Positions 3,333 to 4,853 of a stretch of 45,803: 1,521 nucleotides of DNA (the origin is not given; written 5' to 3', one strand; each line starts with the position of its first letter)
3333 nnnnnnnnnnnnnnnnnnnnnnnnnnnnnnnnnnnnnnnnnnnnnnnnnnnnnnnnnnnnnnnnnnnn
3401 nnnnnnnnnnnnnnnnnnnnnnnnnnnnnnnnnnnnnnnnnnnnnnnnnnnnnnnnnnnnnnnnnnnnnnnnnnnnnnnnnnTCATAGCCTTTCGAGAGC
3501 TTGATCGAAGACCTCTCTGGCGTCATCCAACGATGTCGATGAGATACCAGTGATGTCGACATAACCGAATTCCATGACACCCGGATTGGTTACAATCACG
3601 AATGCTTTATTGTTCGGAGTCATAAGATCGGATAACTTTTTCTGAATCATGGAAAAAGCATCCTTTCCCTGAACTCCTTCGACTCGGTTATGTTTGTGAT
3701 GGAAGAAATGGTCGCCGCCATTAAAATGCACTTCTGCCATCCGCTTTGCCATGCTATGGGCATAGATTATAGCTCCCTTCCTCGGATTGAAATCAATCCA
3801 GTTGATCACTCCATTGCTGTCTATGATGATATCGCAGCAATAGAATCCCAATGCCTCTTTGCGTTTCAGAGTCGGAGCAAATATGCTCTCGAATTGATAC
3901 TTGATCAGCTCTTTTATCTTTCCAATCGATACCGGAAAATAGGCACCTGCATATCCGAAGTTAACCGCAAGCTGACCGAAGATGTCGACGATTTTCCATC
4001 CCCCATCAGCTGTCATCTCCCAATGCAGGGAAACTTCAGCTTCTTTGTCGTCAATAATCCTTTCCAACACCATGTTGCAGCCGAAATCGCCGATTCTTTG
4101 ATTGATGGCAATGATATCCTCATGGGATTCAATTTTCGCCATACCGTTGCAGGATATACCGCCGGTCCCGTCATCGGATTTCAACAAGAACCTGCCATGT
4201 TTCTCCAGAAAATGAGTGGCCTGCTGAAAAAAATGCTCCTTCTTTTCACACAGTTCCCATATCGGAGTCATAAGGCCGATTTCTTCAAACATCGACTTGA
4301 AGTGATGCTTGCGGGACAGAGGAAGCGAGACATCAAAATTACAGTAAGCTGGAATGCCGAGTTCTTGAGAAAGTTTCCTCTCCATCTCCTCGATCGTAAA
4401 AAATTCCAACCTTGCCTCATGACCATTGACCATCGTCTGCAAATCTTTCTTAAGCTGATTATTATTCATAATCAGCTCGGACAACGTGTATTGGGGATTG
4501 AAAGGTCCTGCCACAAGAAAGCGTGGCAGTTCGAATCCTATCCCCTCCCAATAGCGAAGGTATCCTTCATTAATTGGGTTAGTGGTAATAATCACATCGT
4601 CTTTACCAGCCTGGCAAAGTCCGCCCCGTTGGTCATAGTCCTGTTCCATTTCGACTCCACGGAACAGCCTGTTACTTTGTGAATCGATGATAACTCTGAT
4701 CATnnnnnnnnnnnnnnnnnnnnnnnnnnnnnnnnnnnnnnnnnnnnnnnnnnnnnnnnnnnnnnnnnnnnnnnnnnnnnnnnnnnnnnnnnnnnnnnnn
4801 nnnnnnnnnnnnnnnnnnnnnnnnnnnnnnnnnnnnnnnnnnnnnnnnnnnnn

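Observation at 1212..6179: Translationally coupled ThrC-like PLP enzyme / PGM1-like ATP-grasp / dipeptide epimerase / M20 peptidase operon of unassigned function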

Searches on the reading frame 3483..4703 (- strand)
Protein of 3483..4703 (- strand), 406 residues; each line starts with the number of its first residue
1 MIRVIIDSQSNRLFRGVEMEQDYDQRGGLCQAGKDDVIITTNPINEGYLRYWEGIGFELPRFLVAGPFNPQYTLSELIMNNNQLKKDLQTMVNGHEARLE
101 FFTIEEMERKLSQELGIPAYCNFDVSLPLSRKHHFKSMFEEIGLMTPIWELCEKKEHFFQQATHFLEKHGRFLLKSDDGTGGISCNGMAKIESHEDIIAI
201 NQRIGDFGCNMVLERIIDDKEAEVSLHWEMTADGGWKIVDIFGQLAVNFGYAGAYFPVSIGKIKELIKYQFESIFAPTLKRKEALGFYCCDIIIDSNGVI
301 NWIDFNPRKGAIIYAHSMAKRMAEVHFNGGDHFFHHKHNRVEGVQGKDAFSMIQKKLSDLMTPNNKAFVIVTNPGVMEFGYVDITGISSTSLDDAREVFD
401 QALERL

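Call 3: search_protein_families(library=pfam, proteins=[window:3483-4703:-], max_evalue=0.01)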
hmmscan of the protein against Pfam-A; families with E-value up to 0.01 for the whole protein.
window:3483-4703:- (406 aa): 1 family
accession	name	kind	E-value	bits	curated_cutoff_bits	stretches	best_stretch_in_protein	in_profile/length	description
PF18604.6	PreAtp-grasp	-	7.7e-07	30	27.5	1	30-117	6-94/94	Pre ATP-grasp domain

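Call 4: search_protein_families(library=ncbifam, proteins=[window:3483-4703:-], max_evalue=0.01)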
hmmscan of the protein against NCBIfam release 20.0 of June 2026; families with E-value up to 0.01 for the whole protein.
window:3483-4703:- (406 aa): 0 families

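Call 11: find_homologous_proteins(query=window:3483-4703:-, max_evalue=0.001)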
Query window:3483-4703:- (406 aa): 77 proteins with E <= 0.001 among 2420 candidates.
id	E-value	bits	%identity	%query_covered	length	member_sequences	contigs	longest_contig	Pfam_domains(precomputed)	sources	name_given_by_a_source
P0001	2.1e-258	875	92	100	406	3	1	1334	PF18604.7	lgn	-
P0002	5.1e-236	802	85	100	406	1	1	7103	PF18604.7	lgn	-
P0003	4.0e-184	631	67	100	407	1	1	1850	PF18604.7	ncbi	-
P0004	9.8e-172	590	64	100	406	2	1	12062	PF18604.7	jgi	-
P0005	9.5e-136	471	51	100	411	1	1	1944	-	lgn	-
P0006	1.0e-130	455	49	100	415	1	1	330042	-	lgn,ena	-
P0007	9.7e-129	448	50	99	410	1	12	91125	PF07478.19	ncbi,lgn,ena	-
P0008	1.5e-128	448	49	99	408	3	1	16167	-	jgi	-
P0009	1.9e-128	447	50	99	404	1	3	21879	PF18604.7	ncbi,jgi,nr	ncbi:hypothetical protein HQ544_01005 [Candidatus Falkowbacteria bacterium]|nr:hypothetical protein 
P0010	7.5e-128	445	50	100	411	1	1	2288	PF18604.7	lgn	-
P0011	4.5e-126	440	49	97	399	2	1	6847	PF14397.12,PF18604.7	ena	-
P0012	1.2e-122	428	49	100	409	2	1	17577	PF18604.7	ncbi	ncbi:MAG: hypothetical protein ABIE43_01755 [Patescibacteria group bacterium]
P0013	1.4e-122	428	48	96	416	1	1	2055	PF18604.7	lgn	-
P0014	4.7e-122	426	48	100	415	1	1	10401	PF18604.7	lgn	-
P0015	2.6e-121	424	47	100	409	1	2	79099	PF18604.7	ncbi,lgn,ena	-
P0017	2.6e-118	414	45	100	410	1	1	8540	PF18604.7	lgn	-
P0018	2.6e-117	411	46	100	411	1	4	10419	PF18604.7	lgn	-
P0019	6.6e-116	406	47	100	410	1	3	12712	PF18604.7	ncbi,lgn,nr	ncbi:MAG: hypothetical protein HYV55_02470 [Parcubacteria group bacterium]|nr:hypothetical protein [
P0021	3.7e-115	404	47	100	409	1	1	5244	PF18604.7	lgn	-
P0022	2.5e-114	401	43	100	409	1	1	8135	PF02655.20,PF18604.7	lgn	-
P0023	3.1e-114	401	48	100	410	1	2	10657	PF18604.7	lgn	-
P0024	3.1e-113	397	48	100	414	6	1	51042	PF18604.7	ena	-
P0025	4.9e-111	390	46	100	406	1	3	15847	PF18604.7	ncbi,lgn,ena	-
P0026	1.5e-110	388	44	100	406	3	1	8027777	PF02222.28,PF18604.7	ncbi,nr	ncbi:ATP-grasp domain-containing protein [Desulfonema magnum]|nr:ATP-grasp domain-containing protein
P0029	2.2e-108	381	46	99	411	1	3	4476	PF18604.7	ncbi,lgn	-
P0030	1.0e-107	379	44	100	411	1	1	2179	PF02222.28,PF02655.20,PF18604.7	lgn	-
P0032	4.6e-106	374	45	100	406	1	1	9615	PF18604.7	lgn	-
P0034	3.3e-105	371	43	100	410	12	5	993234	PF18604.7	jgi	jgi:hypothetical protein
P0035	1.4e-104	369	43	100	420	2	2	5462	PF18604.7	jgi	-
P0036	9.4e-104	366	41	100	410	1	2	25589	PF18604.7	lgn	-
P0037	2.6e-103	365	41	100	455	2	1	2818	PF18604.7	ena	-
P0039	3.0e-101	358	42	100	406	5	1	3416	PF18604.7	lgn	-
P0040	7.4e-100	353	42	98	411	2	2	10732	PF18604.7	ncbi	-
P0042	1.9e-99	352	40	100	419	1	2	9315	PF18604.7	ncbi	-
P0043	2.7e-99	351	45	99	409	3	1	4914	PF18604.7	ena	-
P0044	4.5e-99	351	42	100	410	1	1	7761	PF18604.7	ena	-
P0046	7.9e-98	346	42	100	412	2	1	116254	PF18604.7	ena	-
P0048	1.5e-96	342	39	100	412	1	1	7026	PF18604.7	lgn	-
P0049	4.0e-96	341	41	96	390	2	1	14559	PF14397.12,PF18604.7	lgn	-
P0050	1.1e-93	333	40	100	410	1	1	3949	PF18604.7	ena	-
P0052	1.2e-91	326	42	99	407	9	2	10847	PF18604.7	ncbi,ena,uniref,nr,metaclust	ncbi:MAG: hypothetical protein A2998_02045 [Candidatus Staskawiczbacteria bacterium RIFCSPLOWO2_01_F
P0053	1.2e-90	323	40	100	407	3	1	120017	PF18604.7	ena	-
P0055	6.3e-90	320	39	100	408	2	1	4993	PF18604.7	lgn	-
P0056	2.4e-89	319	40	100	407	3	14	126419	PF18604.7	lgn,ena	-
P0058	4.2e-89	318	40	100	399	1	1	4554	PF18604.7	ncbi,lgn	-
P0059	1.6e-87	313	38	100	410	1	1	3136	PF18604.7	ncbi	-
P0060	2.8e-87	312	41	99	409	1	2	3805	PF18604.7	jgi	-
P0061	1.5e-86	309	40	92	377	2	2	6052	PF18604.7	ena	-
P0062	1.4e-85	306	39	96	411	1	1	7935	PF18604.7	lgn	-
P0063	7.9e-85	304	39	99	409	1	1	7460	PF18604.7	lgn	-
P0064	9.0e-84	300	38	100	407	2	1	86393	PF18604.7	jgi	jgi:hypothetical protein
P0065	1.1e-83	300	38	99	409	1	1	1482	PF02222.28,PF18604.7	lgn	-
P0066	2.7e-83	299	39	100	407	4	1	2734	PF18604.7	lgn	-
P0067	7.2e-82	294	37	100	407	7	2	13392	PF18604.7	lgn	-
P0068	3.5e-75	272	36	99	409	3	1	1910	PF18604.7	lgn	-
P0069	4.9e-73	265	37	100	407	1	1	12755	PF18604.7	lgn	-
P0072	1.8e-68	250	36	95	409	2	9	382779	PF18604.7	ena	-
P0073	2.8e-68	249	36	100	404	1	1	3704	PF18604.7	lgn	-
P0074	5.7e-68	248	34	100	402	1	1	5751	PF18604.7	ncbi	-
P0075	4.0e-67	245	37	100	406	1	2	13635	PF18604.7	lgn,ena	-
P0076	1.2e-61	227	34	96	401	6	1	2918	PF18604.7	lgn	-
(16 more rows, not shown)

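Call 12: search_solved_structures(query=window:3483-4703:-, max_evalue=10, show_alignments=2)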
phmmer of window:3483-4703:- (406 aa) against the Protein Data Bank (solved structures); distinct sequences matched with E-value up to 10: 1.
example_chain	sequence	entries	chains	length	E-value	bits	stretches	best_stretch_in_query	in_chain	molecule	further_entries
3lp8_A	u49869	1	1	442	1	11.7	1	161-222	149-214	Phosphoribosylamine-glycine ligase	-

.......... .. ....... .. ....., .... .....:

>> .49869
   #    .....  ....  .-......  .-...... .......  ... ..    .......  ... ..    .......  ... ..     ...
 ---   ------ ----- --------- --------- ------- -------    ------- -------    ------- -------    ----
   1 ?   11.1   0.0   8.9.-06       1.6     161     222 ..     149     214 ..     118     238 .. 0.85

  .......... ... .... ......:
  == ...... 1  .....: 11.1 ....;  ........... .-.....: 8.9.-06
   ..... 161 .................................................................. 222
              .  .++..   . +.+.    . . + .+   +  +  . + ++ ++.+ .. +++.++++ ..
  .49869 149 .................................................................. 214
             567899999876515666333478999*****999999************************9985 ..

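Call 13: find_encoding_contigs(protein=P0026, flank=8000, max_places=2)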
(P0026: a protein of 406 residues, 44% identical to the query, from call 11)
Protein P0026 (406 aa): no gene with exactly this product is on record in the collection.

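Call 14: find_encoding_contigs(protein=P0006, flank=8000, max_places=2)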
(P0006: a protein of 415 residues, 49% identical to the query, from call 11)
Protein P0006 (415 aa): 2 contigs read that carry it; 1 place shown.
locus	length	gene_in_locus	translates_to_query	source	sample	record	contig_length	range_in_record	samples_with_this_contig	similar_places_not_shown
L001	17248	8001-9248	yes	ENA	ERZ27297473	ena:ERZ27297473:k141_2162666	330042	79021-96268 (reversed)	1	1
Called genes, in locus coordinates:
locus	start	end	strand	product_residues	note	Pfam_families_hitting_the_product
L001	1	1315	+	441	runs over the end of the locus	PF00155:Aminotran_1_2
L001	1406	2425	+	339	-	PF01073:3Beta_HSD, PF01370:Epimerase, PF02719:Polysacc_synt_2 (weak), PF05368:NmrA, PF07993:NAD_binding_4, PF13460:NAD_binding_10, PF16363:GDP_Man_Dehyd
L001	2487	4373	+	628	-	PF16927:HisKA_7TM, PF00512:HisKA, PF02518:HATPase_c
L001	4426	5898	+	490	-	PF00587:tRNA-synt_2b, PF03129:HGTP_anticodon, PF09180:ProRS-C_1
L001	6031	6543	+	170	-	-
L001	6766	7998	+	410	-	PF00291:PALP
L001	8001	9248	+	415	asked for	-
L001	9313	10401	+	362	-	PF02746:MR_MLE_N, PF13378:MR_MLE_C, PF26685:DUF8230_C (faint), PF07476:MAAL_C (weak)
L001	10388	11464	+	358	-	PF05343:Peptidase_M42 (faint), PF01546:Peptidase_M20, PF07687:M20_dimer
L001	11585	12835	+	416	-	PF04055:Radical_SAM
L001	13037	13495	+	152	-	PF12746:GNAT_acetyltran, PF00583:Acetyltransf_1, PF13302:Acetyltransf_3 (weak), PF13673:Acetyltransf_10 (weak), PF13508:Acetyltransf_7, PF08445:FR47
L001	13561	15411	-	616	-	PF03485:Arg_tRNA_synt_N, PF00750:tRNA-synt_1d, PF05746:DALR_1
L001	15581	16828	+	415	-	PF01546:Peptidase_M20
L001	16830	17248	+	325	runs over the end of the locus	-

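Call 15: find_encoding_contigs(protein=P0034, flank=8000, max_places=2)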
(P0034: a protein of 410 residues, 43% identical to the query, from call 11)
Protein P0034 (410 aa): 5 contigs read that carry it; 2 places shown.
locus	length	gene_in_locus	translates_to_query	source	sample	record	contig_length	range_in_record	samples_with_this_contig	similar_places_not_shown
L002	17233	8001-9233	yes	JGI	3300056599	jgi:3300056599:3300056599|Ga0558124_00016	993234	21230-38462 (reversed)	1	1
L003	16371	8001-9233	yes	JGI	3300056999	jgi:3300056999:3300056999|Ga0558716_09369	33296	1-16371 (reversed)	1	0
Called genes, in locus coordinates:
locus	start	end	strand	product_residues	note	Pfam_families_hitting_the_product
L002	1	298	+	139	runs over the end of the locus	-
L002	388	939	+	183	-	PF01931:NTPase_I-T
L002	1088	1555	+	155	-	PF27765:UCP032817-like (weak)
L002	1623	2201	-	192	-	PF03848:TehB, PF13489:Methyltransf_23, PF05175:MTS (weak), PF13847:Methyltransf_31, PF08241:Methyltransf_11, PF08242:Methyltransf_12, PF13649:Methyltransf_25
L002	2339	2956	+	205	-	PF01025:GrpE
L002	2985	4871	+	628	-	PF00012:HSP70, PF06723:MreB_Mbl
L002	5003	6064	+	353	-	PF00226:DnaJ, PF01556:DnaJ_C, PF00684:DnaJ_CXXCXGXG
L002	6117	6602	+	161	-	-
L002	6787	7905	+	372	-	PF01546:Peptidase_M20, PF07687:M20_dimer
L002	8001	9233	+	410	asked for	PF18604:PreAtp-grasp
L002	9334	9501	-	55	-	-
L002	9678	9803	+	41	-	-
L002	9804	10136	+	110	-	-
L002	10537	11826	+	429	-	PF01071:GARS_A, PF02843:GARS_C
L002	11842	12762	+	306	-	PF00892:EamA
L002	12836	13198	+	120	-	-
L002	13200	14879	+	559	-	PF00512:HisKA, PF02518:HATPase_c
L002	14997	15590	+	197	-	-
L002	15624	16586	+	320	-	PF00579:tRNA-synt_1b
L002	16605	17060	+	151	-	PF16285:DUF4931_N (faint), PF04677:CwfJ_C_1 (faint), PF01230:HIT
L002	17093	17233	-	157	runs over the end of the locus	PF01467:CTP_transf_like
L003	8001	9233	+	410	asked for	PF18604:PreAtp-grasp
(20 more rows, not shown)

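Call 18: find_related_loci(query=A1, collection=genome_contigs, flank=7000)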
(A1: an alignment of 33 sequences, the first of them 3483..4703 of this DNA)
Query A1 (406 aa) in genome_contigs; peptide patterns used: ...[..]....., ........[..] (x = any residue, [..] = any of these).
96 stretches matched a pattern; 25 encode a relative of the query (tblastn E <= 1e-3); 24 distinct loci.
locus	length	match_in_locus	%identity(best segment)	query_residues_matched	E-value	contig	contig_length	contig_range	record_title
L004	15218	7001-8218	63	1-406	1e-177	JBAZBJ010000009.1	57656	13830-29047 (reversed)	MAG: Parcubacteria group bacterium isolate SO_2017_GW1_11 NODE_2886_length_57656_cov_1.505867_OW334_2017, whole genome s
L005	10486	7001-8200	50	1-402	3e-134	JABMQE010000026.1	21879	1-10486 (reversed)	MAG: Candidatus Falkowbacteria bacterium isolate bin.303 k141_1534162, whole genome shotgun sequence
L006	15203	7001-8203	50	1-402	6e-134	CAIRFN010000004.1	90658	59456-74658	uncultured Candidatus Berkelbacteria bacterium isolate AM-lipid-01-D8_bin-0424 genome assembly, contig: bin-0424:04/13,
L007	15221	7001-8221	49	1-406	8e-129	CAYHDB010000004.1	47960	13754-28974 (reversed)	MAG TPA_asm: uncultured Candidatus Saccharibacteria bacterium isolate ERP119702_co1_281 genome assembly, contig: NODE_60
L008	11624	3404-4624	49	1-406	7e-129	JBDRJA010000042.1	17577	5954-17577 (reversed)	MAG: Patescibacteria group bacterium isolate MEGAHIT-group-1.615 k141_11641514, whole genome shotgun sequence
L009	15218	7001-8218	47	1-406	4e-128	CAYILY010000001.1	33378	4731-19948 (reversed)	MAG TPA_asm: uncultured Gammaproteobacteria bacterium isolate ERP119705_co25_664 genome assembly, contig: NODE_608_lengt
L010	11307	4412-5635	47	1-406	8e-124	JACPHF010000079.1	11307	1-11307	MAG: Parcubacteria group bacterium isolate NC_groundwater_407_Ag_B-0.1um_51_9 GD18-4_B1_scaffold_2126540, whole genome s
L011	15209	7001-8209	44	1-406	4e-117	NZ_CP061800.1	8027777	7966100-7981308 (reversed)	Desulfonema magnum strain 4be13 chromosome, complete genome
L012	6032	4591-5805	43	1-406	2e-111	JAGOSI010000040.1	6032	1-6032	MAG: Candidatus Paceibacterota bacterium isolate Gw_Eff_bin_314 Gw_Eff_42099_length_6032_cov_7.272312, whole genome shot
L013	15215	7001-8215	42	3-406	6e-109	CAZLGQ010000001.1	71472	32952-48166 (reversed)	MAG TPA_asm: uncultured Candidatus Saccharibacteria bacterium isolate SRP201947_co1_417 genome assembly, contig: NODE_22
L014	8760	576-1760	42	3-398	5e-104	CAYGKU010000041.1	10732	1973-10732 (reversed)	MAG TPA_asm: uncultured Candidatus Saccharibacteria bacterium isolate ERP116193_co2_378 genome assembly, contig: NODE_14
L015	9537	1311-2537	39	1-406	4e-102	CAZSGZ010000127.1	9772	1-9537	MAG TPA_asm: uncultured Spirochaetales bacterium isolate SRP332253_co1_171 genome assembly, contig: NODE_11662_length_97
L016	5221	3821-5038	39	3-406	7e-102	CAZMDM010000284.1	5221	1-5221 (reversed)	MAG TPA_asm: uncultured Desulfonema sp. isolate binchicken_co23_92 genome assembly, contig: k141_1628260, whole genome s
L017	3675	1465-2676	45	1-402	1e-102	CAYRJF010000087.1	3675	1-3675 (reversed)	MAG TPA_asm: uncultured Gammaproteobacteria bacterium isolate binchicken_co13_456 genome assembly, contig: NODE_45336_le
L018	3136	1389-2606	38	1-406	2e-97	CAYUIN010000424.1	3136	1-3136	MAG TPA_asm: uncultured Desulfocurvus sp. isolate SRP304446_co1_86 genome assembly, contig: NODE_21220_length_3136_cov_1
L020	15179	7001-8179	36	3-404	6e-79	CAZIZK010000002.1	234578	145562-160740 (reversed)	MAG TPA_asm: uncultured Candidatus Saccharibacteria bacterium isolate SRP296810_co1_15 genome assembly, contig: NODE_40_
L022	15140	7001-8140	35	1-390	4e-76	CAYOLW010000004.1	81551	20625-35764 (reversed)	MAG TPA_asm: uncultured Candidatus Saccharibacteria bacterium isolate SRP286056_co2_557 genome assembly, contig: NODE_29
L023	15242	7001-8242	36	1-406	1e-75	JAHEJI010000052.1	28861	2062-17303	MAG: Planctomycetaceae bacterium isolate Ww544 NODE_3020_length_28861_cov_3.406924, whole genome shotgun sequence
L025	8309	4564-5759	46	3-402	4e-97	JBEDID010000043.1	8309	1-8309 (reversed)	MAG: Candidatus Parcubacteria bacterium isolate NASQAN2015_010_A_bin.14 scaffold_000827, whole genome shotgun sequence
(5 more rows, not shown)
